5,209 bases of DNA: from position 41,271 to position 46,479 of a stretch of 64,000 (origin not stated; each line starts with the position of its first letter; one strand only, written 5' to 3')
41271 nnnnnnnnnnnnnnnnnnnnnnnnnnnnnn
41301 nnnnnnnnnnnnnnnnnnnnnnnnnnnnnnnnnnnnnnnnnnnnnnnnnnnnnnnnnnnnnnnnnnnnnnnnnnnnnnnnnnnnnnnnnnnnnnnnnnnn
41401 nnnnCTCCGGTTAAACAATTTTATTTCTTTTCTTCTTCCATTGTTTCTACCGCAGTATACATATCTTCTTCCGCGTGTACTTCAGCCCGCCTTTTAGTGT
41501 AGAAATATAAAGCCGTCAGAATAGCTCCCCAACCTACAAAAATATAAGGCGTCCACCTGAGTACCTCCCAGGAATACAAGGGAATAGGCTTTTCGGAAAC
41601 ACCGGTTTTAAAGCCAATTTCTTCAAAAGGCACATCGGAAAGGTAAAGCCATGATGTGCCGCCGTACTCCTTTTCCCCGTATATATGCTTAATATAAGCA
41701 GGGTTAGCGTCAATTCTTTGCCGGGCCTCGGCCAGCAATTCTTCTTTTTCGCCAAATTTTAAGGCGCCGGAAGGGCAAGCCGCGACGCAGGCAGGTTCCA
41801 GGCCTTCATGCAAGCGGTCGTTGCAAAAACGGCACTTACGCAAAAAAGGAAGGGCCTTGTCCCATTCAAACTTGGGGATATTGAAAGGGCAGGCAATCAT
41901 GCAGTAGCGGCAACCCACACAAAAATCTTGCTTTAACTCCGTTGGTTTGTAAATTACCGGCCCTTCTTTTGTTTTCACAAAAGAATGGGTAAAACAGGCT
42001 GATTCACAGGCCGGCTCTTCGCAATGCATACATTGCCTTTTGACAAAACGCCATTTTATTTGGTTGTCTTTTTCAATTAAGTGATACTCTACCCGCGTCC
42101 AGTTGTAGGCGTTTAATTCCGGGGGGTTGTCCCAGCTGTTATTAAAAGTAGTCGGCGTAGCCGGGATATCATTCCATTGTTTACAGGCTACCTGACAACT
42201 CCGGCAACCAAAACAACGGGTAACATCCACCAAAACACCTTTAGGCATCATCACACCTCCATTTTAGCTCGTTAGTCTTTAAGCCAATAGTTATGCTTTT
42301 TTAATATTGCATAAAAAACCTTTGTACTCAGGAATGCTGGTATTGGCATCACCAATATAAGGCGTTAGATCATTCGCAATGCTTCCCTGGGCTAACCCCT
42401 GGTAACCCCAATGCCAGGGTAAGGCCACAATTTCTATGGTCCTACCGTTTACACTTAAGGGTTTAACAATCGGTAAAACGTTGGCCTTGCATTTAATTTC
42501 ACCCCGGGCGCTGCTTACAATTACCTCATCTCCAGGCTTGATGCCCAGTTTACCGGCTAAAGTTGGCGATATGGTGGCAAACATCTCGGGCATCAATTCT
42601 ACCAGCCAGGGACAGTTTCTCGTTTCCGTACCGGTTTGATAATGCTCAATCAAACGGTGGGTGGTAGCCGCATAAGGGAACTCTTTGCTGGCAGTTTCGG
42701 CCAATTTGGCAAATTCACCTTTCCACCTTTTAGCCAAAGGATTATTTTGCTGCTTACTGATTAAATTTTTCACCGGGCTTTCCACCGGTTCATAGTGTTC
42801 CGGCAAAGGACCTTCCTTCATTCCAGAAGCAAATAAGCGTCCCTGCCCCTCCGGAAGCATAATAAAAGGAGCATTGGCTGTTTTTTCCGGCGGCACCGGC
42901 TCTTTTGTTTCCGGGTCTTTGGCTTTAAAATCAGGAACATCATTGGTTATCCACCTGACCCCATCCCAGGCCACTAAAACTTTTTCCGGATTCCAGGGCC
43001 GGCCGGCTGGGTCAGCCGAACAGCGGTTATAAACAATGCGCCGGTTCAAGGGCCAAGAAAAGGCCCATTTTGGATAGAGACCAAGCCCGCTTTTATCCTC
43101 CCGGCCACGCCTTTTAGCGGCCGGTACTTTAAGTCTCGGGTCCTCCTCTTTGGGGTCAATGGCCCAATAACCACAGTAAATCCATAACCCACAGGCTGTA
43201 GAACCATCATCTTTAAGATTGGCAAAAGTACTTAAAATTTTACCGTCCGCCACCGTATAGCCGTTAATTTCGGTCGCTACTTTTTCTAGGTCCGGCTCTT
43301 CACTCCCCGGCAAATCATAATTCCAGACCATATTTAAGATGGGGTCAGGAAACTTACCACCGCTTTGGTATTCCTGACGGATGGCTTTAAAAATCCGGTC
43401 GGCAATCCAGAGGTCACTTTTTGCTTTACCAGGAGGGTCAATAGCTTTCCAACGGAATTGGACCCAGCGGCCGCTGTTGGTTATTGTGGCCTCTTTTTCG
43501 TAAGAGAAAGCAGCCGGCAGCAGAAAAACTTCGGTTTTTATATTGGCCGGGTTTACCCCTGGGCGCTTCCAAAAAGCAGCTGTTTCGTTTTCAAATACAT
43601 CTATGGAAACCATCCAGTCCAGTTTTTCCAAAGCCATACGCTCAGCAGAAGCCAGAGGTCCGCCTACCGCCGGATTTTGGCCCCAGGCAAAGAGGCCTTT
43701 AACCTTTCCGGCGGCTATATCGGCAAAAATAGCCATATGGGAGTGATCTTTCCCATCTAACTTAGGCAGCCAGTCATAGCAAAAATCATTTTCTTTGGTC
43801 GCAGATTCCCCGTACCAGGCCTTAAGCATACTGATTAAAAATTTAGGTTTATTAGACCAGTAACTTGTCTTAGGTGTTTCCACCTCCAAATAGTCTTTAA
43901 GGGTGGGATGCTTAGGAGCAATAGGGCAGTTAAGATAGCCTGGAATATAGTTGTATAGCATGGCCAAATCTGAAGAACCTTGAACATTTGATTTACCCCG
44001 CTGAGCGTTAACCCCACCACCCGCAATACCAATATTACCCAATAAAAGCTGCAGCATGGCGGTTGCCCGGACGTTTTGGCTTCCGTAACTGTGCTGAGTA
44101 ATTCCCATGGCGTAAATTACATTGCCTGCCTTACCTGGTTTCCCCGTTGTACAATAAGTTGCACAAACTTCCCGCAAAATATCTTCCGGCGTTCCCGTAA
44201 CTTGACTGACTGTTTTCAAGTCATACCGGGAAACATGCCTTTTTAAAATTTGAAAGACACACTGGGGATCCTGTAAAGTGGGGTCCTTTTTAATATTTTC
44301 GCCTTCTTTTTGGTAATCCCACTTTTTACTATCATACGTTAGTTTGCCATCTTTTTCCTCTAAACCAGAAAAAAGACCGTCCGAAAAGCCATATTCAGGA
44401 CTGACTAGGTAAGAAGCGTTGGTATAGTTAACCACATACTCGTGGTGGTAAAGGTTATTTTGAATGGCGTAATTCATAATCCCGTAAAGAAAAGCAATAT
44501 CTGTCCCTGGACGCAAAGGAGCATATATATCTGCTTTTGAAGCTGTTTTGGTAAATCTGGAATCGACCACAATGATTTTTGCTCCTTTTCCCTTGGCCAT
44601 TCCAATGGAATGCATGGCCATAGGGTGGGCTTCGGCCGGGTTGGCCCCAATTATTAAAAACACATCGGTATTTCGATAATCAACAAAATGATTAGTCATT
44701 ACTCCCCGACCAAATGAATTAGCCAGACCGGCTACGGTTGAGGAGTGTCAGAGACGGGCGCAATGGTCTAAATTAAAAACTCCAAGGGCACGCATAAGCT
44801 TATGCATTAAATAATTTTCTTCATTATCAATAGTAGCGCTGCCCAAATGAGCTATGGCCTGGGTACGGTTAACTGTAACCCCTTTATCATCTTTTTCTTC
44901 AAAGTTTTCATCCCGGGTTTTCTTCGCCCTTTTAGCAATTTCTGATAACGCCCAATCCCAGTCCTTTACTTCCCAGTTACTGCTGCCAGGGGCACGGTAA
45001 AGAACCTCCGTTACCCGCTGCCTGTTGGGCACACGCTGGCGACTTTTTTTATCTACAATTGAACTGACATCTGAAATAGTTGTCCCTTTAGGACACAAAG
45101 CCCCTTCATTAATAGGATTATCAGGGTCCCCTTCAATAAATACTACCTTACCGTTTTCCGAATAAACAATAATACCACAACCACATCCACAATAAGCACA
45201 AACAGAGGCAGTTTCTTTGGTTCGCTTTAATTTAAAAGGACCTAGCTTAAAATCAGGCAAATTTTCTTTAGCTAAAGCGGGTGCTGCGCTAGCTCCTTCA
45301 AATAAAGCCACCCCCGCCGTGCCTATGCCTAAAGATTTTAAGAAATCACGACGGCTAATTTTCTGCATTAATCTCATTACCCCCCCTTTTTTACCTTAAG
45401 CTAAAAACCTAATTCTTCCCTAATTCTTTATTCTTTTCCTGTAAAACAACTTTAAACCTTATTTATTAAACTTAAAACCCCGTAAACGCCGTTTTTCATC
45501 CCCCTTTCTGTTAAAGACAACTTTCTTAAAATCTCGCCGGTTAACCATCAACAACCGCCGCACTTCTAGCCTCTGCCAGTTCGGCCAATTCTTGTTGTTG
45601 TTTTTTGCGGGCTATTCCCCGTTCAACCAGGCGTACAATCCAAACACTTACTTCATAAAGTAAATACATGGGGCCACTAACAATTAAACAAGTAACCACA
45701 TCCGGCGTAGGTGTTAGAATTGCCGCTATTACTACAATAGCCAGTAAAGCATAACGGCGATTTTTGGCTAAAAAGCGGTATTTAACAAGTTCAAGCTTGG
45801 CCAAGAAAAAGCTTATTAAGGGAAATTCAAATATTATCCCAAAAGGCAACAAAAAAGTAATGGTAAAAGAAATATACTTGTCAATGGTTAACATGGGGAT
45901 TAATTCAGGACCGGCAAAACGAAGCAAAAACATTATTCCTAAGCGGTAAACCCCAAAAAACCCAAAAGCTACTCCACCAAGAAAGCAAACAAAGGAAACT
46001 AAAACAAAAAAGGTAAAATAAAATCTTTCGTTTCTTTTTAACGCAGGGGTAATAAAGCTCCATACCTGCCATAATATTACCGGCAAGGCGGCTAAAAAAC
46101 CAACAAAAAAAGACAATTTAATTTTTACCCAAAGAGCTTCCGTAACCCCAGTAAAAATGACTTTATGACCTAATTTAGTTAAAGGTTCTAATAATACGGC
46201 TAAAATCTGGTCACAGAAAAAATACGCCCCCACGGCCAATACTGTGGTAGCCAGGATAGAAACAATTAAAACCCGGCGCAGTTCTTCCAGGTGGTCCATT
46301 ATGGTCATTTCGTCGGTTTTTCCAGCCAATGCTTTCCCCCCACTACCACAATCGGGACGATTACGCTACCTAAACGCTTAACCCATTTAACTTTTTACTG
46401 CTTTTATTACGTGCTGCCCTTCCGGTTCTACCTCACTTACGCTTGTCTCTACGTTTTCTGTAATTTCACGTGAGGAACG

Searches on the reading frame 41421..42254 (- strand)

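Call 51: search_protein_families(library=pfam, proteins=[window:41421-42254:-])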
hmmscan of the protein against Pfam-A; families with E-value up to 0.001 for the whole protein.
window:41421-42254:- (277 aa): 8 families
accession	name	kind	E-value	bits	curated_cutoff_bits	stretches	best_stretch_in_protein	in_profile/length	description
PF13247.11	Fer4_11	-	2.7e-22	79.3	26.2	1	67-169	2-99/100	4Fe-4S dicluster domain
PF12838.12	Fer4_7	-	4.2e-17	62.8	27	1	13-89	1-50/52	4Fe-4S dicluster domain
PF13187.11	Fer4_9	-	9.9e-10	38.7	27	1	112-164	2-51/52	4Fe-4S dicluster domain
PF12797.12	Fer4_2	-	6.9e-08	32.4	24.5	2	106-124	4-22/22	4Fe-4S binding domain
PF13237.11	Fer4_10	-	2.4e-07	31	25.5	1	109-161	6-53/53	4Fe-4S dicluster domain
PF00037.32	Fer4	-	3.4e-05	23.9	21.1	1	109-126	5-22/24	4Fe-4S binding domain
PF14697.11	Fer4_21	-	6.1e-05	23.5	35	0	73-124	6-53/59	4Fe-4S dicluster domain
PF12837.12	Fer4_6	-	0.00039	20.7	25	1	109-126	6-23/24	4Fe-4S binding domain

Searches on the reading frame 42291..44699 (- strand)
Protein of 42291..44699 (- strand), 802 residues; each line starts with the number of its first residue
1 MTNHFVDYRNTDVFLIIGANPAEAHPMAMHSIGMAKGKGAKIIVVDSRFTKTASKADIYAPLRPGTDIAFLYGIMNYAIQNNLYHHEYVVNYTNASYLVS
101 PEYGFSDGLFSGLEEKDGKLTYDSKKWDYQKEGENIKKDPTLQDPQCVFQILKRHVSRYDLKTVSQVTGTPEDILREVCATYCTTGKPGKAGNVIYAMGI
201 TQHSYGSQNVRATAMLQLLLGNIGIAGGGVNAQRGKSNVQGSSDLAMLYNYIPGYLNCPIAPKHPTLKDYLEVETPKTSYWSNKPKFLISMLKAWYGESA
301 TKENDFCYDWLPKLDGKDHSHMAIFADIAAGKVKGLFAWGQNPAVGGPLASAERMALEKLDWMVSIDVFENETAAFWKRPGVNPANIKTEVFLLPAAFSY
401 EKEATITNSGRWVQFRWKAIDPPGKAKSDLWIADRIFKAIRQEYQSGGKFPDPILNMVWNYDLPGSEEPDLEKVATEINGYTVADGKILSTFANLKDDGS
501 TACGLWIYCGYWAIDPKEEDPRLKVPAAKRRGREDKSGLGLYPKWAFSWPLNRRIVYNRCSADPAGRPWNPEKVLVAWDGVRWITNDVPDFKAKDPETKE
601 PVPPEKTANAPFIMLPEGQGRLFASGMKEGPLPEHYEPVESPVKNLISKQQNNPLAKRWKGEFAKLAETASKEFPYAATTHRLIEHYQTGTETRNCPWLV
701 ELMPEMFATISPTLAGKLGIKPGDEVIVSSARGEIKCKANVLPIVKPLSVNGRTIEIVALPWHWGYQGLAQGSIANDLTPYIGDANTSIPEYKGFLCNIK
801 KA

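Call 27: search_protein_families(library=pfam, proteins=[window:42291-44699:-])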
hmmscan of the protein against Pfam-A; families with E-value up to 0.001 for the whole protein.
window:42291-44699:- (802 aa): 2 families
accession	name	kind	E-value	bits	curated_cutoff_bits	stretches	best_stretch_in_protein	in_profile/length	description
PF00384.28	Molybdopterin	-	1.1e-31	110.6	24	1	2-438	99-352/353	Molybdopterin oxidoreductase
PF01568.27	Molydop_binding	-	3.4e-16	59.7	26.8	1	678-795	3-109/110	Molydopterin dinucleotide binding domain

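Call 56: search_protein_families(library=ncbifam, proteins=[window:42291-44699:-], max_evalue=0.00001)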
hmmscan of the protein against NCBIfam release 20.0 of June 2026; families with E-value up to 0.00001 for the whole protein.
window:42291-44699:- (802 aa): 22 families
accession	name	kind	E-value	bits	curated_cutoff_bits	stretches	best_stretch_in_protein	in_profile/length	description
TIGR01553.1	formate-DH-alph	equivalog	7.3e-280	931.1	814.2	1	1-801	212-1009/1009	formate dehydrogenase-N subunit alpha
NF041513.1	formate_DH_Act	exception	1.2e-235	784.8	1400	2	135-800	374-1047/1067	formate dehydrogenase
TIGR01591.1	Fdh-alpha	equivalog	4.9e-85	286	666.25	4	149-256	241-344/672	formate dehydrogenase subunit alpha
NF047855.1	AssmNtatRedNasC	equivalog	1.6e-52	178.7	1100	4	1-95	171-265/708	assimilatory nitrate reductase catalytic subunit NasC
TIGR01706.1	NAPA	equivalog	7.4e-34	117.2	930.55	2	6-241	202-417/830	periplasmic nitrate reductase subunit alpha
NF010055.0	PRK13532.1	equivalog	4e-33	114.7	904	2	6-236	202-412/830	nitrate reductase catalytic subunit NapA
TIGR01701.1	Fdhalpha-like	subfamily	1.6e-28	99.4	582.15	1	6-245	194-401/744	FdhF/YdeP family oxidoreductase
TIGR03479.1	DMSO_red_II_alp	subfamily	3.2e-27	95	984.75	1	5-442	219-645/913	molybdopterin-dependent oxidoreductase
TIGR02166.1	dmsA_ynfE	subfamily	2.3e-22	78.9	777.7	2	6-93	207-299/794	DMSO/selenate family reductase complex A subunit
NF041323.1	Nitr_red_NasA_Halo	equivalog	1e-20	73.9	1000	1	7-94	149-237/673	assimilatory nitrate reductase NasA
NF012032.0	PRK15488.1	equivalog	1e-20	73.3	694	1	10-94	196-282/759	thiosulfate reductase PhsA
NF041885.1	selenate_YnfE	exception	7.3e-17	60.5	1675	1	3-92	211-305/805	selenate/tellurate reductase subunit YnfE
NF007406.0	PRK09939.1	equivalog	1.3e-16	60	1473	1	139-243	312-412/759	acid resistance putative oxidoreductase YdeP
TIGR02693.1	arsenite_ox_L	equivalog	3.9e-15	54.9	359.05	0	376-450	508-583/806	arsenate reductase (azurin) large subunit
NF011566.1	PRK14990.1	exception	2.1e-14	52.5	1600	1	6-93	227-319/814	dimethylsulfoxide reductase subunit A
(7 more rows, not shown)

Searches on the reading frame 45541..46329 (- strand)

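Call 51: search_protein_families(library=pfam, proteins=[window:45541-46329:-])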
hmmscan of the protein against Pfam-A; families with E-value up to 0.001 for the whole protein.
window:45541-46329:- (262 aa): 1 family
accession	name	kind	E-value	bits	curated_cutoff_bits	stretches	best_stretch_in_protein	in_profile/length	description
PF00902.23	TatC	-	4e-66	223.2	25.1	1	12-220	1-208/208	Sec-independent protein translocase protein (TatC)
